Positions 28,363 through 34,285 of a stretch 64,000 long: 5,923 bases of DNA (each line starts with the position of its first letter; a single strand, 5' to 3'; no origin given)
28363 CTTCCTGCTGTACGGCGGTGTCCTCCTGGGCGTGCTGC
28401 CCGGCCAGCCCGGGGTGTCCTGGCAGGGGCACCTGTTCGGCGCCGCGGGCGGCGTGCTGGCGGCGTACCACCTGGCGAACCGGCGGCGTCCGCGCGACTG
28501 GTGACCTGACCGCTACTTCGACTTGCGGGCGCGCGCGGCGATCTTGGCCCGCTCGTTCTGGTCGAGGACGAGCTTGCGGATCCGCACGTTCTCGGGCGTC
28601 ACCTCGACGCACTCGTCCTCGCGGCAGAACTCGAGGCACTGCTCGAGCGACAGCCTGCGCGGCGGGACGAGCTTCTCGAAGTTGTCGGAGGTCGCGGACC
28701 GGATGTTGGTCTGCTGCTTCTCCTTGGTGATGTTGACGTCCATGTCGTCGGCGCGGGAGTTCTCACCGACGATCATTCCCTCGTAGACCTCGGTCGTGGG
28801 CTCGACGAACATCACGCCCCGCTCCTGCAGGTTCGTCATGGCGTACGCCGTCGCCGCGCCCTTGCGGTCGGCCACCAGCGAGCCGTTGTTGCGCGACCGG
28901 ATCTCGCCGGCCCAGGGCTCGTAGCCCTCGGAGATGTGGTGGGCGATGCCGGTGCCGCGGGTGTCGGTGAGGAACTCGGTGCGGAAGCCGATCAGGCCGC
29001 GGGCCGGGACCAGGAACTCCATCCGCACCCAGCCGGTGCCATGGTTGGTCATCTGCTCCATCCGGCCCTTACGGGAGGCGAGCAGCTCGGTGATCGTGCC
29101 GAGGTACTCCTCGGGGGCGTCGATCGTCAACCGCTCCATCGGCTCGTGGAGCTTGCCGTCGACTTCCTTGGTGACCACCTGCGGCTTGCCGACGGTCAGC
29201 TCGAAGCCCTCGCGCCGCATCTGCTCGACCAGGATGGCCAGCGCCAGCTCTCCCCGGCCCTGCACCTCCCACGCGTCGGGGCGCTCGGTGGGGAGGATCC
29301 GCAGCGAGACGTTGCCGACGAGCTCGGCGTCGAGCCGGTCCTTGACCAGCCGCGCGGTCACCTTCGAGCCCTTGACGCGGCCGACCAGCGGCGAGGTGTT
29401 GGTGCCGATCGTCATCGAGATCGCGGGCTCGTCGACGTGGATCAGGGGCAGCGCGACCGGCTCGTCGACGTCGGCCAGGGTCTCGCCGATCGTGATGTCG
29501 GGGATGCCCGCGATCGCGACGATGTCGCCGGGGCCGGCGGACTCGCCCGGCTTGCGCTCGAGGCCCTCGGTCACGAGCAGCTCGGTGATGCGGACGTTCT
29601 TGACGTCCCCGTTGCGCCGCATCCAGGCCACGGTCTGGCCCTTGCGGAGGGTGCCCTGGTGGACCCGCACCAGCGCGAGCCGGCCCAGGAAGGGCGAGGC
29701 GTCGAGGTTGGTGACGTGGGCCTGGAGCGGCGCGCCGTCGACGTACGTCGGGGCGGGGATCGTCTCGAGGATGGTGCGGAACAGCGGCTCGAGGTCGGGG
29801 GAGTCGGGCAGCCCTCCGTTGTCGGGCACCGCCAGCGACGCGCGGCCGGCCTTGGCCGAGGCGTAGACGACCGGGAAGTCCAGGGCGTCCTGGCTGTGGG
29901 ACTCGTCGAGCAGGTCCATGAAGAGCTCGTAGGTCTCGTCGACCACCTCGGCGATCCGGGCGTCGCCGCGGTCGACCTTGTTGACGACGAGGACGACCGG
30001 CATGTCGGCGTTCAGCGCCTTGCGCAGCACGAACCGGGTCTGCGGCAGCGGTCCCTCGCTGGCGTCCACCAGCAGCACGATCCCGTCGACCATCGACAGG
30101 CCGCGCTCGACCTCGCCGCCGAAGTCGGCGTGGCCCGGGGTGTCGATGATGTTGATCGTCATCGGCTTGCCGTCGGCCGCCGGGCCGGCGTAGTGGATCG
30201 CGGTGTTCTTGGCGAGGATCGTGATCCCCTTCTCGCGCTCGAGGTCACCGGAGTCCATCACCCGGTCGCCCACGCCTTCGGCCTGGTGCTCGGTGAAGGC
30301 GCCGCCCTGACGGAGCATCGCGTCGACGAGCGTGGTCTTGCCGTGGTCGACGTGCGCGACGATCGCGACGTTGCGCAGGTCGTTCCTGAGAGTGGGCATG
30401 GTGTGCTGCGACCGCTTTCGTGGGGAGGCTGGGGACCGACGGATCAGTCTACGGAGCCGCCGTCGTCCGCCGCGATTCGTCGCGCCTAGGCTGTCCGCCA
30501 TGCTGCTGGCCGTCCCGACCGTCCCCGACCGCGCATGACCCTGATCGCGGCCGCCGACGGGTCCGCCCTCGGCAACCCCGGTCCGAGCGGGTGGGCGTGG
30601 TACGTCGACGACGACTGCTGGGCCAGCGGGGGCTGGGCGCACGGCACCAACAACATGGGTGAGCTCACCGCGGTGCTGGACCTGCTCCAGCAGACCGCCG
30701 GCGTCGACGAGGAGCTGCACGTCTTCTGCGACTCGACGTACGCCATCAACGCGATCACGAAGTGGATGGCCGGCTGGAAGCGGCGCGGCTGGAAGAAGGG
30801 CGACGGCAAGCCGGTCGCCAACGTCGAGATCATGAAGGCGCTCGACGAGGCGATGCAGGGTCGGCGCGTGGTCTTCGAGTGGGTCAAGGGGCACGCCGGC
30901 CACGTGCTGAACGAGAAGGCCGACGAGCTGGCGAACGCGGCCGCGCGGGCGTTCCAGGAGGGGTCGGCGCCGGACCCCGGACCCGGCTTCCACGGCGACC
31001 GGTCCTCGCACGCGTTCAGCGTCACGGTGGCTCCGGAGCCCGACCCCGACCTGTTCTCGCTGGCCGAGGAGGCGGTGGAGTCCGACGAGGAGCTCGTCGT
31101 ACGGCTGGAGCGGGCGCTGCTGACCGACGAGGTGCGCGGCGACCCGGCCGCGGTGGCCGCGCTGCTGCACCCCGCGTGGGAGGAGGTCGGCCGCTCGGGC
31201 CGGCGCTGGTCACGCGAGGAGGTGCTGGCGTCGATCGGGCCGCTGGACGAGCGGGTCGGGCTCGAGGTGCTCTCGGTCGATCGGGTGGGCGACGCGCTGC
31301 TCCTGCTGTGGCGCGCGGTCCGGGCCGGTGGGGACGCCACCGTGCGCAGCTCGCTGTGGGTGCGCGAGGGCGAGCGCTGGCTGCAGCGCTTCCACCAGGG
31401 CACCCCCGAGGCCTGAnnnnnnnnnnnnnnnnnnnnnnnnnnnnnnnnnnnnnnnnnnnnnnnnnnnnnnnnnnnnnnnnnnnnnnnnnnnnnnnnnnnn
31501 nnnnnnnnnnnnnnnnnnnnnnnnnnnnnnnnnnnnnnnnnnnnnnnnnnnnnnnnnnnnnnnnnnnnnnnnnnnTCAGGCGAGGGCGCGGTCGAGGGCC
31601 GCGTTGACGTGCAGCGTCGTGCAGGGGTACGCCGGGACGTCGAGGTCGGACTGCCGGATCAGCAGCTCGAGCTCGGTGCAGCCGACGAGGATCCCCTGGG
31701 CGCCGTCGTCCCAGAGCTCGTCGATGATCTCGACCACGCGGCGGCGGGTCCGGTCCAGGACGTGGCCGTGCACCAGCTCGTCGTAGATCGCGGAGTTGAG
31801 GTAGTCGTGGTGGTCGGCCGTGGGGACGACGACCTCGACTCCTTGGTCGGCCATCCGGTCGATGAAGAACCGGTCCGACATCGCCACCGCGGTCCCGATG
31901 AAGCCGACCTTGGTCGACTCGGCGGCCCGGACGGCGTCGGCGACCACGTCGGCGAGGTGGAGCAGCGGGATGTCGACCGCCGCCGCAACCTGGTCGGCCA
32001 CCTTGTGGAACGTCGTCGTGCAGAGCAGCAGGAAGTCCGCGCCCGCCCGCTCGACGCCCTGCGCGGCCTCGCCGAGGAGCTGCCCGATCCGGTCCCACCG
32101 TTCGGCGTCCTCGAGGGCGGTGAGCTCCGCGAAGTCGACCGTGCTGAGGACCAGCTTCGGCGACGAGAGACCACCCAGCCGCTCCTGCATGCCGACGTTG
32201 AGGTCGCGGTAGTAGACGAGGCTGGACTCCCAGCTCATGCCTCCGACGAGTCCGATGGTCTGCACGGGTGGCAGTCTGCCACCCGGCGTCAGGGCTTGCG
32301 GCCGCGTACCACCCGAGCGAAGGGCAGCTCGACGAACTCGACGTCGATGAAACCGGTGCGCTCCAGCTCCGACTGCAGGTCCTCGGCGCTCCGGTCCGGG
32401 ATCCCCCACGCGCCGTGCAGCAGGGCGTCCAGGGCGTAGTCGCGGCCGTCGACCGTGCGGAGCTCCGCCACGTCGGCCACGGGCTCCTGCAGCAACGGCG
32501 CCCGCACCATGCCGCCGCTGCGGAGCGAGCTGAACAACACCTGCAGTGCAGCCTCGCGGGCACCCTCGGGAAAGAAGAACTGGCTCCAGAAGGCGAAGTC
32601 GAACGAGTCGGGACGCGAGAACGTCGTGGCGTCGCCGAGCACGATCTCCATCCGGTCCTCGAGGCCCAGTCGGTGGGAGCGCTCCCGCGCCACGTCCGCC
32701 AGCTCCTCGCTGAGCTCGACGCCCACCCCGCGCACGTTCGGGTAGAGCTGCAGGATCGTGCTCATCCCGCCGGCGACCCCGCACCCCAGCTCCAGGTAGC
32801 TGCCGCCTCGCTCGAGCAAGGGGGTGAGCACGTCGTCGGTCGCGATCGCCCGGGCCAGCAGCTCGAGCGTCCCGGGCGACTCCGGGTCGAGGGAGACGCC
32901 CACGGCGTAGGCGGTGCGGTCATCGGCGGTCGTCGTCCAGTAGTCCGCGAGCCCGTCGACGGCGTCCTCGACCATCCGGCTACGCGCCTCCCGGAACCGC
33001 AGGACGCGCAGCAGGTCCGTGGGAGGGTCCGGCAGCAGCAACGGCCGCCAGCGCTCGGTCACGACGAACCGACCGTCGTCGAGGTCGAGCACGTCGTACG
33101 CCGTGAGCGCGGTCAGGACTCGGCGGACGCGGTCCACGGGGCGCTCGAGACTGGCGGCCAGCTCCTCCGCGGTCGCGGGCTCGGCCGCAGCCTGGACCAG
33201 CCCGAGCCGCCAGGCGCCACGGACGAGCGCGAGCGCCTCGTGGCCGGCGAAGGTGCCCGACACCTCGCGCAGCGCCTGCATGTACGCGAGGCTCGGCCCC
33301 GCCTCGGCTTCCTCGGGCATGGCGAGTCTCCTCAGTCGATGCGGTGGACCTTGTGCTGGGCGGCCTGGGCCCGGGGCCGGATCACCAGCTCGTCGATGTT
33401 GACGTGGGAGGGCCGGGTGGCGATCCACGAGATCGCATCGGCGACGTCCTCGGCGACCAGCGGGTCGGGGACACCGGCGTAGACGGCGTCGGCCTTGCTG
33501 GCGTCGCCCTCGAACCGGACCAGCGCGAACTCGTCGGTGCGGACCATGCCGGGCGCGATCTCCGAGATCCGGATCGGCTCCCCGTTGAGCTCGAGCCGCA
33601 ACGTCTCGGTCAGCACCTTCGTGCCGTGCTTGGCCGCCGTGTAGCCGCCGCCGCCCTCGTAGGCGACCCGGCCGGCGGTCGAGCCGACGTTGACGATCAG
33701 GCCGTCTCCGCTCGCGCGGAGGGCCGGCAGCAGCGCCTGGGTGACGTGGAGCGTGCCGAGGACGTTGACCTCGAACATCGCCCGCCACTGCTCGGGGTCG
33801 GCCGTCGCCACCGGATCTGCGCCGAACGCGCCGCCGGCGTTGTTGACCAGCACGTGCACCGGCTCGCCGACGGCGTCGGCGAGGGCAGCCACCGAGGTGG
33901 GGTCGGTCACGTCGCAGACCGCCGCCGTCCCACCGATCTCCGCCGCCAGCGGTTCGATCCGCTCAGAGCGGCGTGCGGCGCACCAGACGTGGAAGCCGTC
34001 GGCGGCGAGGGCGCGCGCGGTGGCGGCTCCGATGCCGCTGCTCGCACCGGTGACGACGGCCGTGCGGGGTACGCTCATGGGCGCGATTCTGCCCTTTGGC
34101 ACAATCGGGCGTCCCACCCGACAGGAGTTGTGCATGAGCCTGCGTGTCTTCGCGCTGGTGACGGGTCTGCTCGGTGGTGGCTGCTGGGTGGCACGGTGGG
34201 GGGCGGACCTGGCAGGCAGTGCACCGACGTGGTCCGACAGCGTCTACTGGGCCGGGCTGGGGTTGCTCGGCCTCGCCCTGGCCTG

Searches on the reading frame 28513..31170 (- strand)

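Call 42: search_protein_families(library=pfam, proteins=[window:28513-31170:-], max_evalue=0.001)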
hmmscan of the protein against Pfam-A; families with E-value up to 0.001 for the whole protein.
window:28513-31170:- (885 aa): 6 families
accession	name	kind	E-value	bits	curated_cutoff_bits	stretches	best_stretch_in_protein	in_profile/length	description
PF00009.33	GTP_EFTU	-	9.6e-52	175.7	26.5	1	264-471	2-186/188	Elongation factor Tu GTP binding domain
PF21018.2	BipA_C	-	3.5e-46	155.9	23.8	1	762-870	1-109/110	TypA/BipA C-terminal domain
PF00679.30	EFG_C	-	3.9e-25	88.2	27.9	1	674-759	2-87/89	Elongation factor G C-terminus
PF03144.31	GTP_EFTU_D2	-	6.2e-13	49.4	30.3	1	496-566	1-73/73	Elongation factor Tu domain 2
PF22042.2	EF-G_D2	-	5e-12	46.2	27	1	483-567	3-83/84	Elongation factor G domain 2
PF01926.29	MMR_HSR1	-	9.3e-05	23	21.9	1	268-398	2-113/113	50S ribosome-binding GTPase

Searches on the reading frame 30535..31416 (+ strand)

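Call 89: search_protein_families(library=pfam, proteins=[window:30535-31416:+], max_evalue=0.001)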
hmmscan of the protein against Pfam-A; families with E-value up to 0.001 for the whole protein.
window:30535-31416:+ (293 aa): 2 families
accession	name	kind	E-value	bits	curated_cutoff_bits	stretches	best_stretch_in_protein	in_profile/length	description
PF00075.30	RNase_H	-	1.3e-32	113.4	25.8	1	6-137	7-140/141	RNase H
PF14534.12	DUF4440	-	2.3e-13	51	25.2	1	189-283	2-106/107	Domain of unknown function (DUF4440)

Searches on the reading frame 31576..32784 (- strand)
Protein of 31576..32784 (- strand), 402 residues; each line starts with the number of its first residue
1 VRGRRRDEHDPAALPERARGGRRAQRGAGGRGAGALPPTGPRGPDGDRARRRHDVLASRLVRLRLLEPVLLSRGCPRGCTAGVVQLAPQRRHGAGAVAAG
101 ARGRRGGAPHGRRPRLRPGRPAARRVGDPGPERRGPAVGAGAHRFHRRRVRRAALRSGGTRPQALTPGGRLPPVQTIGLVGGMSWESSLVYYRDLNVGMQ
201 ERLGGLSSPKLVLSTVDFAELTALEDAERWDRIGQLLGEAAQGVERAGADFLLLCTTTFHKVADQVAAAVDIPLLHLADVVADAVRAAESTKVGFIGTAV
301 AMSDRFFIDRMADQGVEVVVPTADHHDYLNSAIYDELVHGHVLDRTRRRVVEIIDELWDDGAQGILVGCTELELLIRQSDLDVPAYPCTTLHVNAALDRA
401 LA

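Call 89: search_protein_families(library=pfam, proteins=[window:31576-32784:-], max_evalue=0.001)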
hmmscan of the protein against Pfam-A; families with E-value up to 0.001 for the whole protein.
window:31576-32784:- (402 aa): 1 family
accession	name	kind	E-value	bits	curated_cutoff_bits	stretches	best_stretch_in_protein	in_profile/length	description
PF01177.27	Asp_Glu_race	-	7.5e-36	124.3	31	1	180-396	1-211/211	Asp/Glu/Hydantoin racemase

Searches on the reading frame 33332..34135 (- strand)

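Call 42: search_protein_families(library=pfam, proteins=[window:33332-34135:-], max_evalue=0.001)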
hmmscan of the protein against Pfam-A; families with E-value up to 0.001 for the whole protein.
window:33332-34135:- (267 aa): 6 families
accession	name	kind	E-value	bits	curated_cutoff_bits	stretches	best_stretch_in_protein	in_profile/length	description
PF00106.31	adh_short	-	2.9e-48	164.4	26.6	1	25-202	2-186/195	short chain dehydrogenase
PF13561.12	adh_short_C2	-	1.9e-36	126.2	27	1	30-240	1-218/236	Enoyl-(Acyl carrier protein) reductase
PF08659.16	KR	-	1.1e-09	38.9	22.6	1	25-170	2-154/180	KR domain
PF01370.27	Epimerase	-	1.1e-07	32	20.9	1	27-136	2-103/240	NAD dependent epimerase/dehydratase family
PF13460.12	NAD_binding_10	-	0.00011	22.5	27.2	1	30-88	1-60/184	NAD(P)H-binding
PF23441.1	SDR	-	0.00055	19.8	27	0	26-205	10-201/258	SDR-like rossmann domain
